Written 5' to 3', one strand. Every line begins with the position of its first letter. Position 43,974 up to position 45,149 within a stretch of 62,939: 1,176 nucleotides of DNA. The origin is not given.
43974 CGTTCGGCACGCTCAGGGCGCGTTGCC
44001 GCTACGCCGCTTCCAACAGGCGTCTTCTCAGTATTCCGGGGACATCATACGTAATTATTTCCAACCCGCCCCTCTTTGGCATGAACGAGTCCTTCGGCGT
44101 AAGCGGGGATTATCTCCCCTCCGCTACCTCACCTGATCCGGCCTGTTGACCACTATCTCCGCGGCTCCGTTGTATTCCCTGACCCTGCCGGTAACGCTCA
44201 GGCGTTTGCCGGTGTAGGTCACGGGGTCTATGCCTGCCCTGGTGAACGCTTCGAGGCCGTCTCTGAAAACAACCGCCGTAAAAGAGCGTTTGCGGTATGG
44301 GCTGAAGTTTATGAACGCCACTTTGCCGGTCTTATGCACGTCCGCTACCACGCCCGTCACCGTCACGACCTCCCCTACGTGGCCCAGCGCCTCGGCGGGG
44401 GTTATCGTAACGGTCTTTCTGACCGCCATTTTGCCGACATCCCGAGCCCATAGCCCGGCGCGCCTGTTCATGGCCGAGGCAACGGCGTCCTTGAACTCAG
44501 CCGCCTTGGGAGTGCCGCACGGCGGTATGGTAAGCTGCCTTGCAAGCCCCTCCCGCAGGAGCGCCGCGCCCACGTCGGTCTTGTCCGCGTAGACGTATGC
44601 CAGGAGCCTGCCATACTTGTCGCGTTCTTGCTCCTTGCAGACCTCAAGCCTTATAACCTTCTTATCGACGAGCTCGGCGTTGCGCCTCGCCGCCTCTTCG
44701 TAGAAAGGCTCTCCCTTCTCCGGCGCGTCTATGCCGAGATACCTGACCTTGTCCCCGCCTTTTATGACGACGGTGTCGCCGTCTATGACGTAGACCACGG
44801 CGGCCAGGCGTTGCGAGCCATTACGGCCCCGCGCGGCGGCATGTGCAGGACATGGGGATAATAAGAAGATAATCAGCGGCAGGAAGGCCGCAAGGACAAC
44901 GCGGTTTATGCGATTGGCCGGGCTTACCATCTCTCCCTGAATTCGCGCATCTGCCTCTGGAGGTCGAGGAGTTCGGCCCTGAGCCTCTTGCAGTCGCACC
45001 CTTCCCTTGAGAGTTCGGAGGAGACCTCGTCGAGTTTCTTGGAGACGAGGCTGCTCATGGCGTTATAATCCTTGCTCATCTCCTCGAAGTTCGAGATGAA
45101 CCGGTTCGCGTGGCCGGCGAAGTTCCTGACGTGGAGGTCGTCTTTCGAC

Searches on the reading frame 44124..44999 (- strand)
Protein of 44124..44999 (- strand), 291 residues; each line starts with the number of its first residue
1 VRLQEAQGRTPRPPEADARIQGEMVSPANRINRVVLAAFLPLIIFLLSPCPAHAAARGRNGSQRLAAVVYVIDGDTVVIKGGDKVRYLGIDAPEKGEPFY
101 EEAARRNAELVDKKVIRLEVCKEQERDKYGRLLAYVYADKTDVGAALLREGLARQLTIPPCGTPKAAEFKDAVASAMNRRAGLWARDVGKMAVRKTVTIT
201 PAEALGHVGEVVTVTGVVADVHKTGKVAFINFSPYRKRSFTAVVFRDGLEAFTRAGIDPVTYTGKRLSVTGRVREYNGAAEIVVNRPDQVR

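Call 36: search_protein_families(library=pfam, proteins=[window:44124-44999:-], max_evalue=0.001)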
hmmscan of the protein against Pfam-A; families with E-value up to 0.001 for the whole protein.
window:44124-44999:- (291 aa): 2 families
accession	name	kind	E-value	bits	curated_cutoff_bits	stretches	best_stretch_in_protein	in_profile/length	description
PF00565.23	SNase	-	1.7e-19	70.7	21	1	84-185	1-106/107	Staphylococcal nuclease homologue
PF01336.31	tRNA_anti-codon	-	0.0001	22.6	27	1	212-285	1-70/75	OB-fold nucleic acid binding domain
